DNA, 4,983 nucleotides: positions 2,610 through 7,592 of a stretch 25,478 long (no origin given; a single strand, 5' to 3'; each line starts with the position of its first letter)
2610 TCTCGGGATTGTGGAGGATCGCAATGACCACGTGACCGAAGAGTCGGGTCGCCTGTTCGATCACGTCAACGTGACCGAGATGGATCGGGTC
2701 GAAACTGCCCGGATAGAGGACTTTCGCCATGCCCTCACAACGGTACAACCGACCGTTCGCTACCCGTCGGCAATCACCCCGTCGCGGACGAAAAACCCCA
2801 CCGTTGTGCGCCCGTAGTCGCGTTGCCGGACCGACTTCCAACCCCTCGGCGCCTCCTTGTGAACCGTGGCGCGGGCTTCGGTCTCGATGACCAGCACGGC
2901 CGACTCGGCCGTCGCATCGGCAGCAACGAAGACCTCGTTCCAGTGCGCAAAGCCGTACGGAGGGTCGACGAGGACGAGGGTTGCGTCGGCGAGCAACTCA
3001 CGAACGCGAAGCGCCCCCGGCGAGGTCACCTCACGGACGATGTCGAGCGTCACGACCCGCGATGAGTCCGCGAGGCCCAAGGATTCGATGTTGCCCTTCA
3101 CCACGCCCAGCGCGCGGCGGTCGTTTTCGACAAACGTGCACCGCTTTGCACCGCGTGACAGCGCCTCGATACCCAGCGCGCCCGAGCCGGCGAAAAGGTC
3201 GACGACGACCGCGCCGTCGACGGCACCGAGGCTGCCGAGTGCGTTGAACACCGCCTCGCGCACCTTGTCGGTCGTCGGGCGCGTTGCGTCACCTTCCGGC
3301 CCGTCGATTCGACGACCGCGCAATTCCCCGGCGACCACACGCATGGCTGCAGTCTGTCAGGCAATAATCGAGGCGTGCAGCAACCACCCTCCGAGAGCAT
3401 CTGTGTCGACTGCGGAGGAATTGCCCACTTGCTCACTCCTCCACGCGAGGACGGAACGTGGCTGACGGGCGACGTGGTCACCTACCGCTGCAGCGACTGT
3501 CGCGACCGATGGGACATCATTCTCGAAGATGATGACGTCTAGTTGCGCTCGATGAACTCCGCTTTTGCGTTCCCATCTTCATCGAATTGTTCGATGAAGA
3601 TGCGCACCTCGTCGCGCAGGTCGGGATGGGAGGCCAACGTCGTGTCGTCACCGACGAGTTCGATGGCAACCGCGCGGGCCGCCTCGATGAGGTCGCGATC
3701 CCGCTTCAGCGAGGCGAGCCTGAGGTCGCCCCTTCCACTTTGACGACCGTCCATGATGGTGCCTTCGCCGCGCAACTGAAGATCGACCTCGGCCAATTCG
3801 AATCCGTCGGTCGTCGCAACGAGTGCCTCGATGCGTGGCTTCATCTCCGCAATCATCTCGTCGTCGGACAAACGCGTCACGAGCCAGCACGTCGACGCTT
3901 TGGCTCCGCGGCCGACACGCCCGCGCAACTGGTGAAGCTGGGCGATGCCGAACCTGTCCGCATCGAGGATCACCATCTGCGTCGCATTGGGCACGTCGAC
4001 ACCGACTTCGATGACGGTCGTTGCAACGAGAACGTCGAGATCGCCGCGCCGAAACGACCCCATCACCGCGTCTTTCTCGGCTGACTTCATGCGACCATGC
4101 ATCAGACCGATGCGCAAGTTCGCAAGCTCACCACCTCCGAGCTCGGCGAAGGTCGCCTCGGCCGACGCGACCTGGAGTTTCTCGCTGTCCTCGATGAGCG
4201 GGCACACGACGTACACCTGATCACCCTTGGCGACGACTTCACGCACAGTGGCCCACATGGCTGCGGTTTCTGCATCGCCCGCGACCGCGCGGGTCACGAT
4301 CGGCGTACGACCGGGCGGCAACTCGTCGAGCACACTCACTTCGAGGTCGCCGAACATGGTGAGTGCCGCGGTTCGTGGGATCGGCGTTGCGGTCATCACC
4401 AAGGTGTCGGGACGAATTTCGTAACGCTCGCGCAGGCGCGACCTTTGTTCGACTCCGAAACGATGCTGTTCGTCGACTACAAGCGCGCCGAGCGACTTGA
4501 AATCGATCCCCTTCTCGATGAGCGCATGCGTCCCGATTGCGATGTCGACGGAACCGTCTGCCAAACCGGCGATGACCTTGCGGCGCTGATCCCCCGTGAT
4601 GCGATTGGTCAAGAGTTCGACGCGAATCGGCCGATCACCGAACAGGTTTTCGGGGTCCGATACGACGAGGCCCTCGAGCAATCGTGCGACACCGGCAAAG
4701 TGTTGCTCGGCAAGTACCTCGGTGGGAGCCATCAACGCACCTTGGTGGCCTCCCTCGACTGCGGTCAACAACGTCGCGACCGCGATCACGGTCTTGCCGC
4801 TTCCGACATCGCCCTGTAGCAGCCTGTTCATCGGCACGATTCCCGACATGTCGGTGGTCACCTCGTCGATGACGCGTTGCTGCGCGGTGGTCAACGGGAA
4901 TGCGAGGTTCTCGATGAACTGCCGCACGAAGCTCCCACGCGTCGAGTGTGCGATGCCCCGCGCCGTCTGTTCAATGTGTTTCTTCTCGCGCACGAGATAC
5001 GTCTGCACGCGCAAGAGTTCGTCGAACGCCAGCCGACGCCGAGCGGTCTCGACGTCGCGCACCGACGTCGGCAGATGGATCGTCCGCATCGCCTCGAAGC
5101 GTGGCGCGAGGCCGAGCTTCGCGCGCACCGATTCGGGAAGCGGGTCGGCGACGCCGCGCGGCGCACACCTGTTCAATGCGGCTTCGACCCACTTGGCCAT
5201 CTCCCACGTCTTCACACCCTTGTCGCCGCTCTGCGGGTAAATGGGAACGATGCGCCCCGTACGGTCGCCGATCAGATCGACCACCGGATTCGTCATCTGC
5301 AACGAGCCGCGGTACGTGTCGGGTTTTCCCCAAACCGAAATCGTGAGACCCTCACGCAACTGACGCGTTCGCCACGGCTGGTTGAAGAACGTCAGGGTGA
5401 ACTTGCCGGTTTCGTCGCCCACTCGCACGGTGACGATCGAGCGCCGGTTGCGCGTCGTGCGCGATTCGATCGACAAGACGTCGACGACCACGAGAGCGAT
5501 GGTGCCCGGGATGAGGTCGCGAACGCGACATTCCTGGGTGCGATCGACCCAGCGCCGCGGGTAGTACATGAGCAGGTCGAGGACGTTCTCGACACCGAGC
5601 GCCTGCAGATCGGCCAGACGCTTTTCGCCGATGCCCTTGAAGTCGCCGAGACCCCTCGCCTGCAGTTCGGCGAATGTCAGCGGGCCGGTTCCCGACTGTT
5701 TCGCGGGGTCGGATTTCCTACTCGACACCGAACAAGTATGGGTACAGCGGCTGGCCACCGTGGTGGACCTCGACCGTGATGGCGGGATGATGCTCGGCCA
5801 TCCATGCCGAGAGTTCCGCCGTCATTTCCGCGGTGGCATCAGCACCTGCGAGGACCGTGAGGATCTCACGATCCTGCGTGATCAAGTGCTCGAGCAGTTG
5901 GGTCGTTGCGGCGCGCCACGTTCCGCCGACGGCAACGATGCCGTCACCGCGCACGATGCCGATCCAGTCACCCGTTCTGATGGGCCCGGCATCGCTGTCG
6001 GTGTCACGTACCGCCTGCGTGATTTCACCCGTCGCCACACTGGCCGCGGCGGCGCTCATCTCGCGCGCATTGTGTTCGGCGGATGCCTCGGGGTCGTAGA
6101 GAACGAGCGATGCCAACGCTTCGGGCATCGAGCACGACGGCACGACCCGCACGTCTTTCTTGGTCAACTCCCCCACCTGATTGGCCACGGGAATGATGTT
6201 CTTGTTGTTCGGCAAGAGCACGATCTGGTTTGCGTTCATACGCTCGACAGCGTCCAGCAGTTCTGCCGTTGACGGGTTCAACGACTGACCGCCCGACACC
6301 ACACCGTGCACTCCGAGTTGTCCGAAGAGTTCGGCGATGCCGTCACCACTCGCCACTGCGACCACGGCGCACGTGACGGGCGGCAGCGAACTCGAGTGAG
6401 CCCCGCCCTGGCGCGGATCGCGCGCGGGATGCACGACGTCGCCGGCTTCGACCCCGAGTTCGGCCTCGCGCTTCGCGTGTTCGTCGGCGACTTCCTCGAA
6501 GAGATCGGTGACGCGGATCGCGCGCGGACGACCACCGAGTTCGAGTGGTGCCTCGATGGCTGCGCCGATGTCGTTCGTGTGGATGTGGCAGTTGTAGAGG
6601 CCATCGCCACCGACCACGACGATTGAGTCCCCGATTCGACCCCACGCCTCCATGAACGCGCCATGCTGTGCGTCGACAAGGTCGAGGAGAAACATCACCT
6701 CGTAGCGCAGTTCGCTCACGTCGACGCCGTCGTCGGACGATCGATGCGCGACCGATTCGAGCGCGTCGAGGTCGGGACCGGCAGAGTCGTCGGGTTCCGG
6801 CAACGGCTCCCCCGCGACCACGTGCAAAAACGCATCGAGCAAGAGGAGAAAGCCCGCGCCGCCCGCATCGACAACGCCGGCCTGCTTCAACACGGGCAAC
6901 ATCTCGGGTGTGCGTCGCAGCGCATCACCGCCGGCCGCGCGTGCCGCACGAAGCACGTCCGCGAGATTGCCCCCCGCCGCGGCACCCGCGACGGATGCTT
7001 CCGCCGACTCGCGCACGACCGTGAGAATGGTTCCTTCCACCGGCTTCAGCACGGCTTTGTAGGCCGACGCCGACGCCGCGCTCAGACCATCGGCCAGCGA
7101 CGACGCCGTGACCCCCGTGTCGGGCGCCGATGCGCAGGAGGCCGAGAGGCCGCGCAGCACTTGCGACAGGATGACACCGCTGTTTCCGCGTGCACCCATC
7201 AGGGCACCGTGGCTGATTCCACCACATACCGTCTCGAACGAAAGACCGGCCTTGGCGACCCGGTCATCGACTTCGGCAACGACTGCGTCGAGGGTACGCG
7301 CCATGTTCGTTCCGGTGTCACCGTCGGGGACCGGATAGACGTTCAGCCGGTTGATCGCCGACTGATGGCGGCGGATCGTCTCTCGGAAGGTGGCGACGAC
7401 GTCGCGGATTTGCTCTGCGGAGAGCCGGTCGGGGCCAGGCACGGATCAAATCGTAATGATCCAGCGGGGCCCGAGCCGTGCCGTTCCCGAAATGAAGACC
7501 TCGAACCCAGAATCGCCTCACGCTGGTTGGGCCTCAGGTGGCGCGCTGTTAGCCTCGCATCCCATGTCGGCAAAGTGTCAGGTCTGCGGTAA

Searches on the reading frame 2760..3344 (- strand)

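Call 69: search_protein_families(library=pfam, proteins=[window:2760-3344:-], max_evalue=0.0001)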
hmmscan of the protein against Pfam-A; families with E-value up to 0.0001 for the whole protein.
window:2760-3344:- (194 aa): 2 families
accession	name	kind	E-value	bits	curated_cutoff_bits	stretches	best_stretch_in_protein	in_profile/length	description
PF03602.21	Cons_hypoth95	-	2.1e-44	151.8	24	1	1-185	1-181/182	Conserved hypothetical protein 95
PF05175.20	MTS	-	5.9e-05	23.2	23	1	45-107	33-95/170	Methyltransferase small domain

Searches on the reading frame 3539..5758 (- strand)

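Call 69: search_protein_families(library=pfam, proteins=[window:3539-5758:-], max_evalue=0.0001)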
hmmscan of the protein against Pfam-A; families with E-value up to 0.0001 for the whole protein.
window:3539-5758:- (739 aa): 6 families
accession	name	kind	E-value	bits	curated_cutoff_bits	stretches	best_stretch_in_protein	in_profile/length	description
PF00271.37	Helicase_C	-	1.1e-23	84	23.5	1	507-617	8-108/110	Helicase conserved C-terminal domain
PF00270.35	DEAD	-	6.2e-20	72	26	1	290-463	1-163/167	DEAD/DEAH box helicase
PF17191.10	RecG_wedge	-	1.5e-18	67.3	23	1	41-193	6-157/162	RecG wedge domain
PF19833.4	RecG_dom3_C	-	1.4e-10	41.5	26.8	1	649-710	1-63/87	ATP-dependent DNA helicase RecG, domain 3, C-terminal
PF01336.31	tRNA_anti-codon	-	1.5e-07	31.7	27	1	94-159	7-71/75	OB-fold nucleic acid binding domain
PF04851.21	ResIII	-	5.7e-05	23.5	22.5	0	289-459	4-162/164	Type III restriction enzyme, res subunit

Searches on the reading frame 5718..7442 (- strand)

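Call 69: search_protein_families(library=pfam, proteins=[window:5718-7442:-], max_evalue=0.0001)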
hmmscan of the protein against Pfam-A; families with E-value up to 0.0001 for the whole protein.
window:5718-7442:- (574 aa): 3 families
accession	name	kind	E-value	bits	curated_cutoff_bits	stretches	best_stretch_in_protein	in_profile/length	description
PF13684.11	FakA-like_C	-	1.8e-73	246.9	23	1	359-574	1-216/216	Fatty acid kinase subunit A-like, C-terminal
PF02734.22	Dak2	-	4.4e-38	131.4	27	1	37-206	1-173/174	DAK2 domain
PF21645.3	FakA-like_M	-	2.8e-15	56.3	24.9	1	245-318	2-77/80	Fatty acid kinase subunit A-like, middle domain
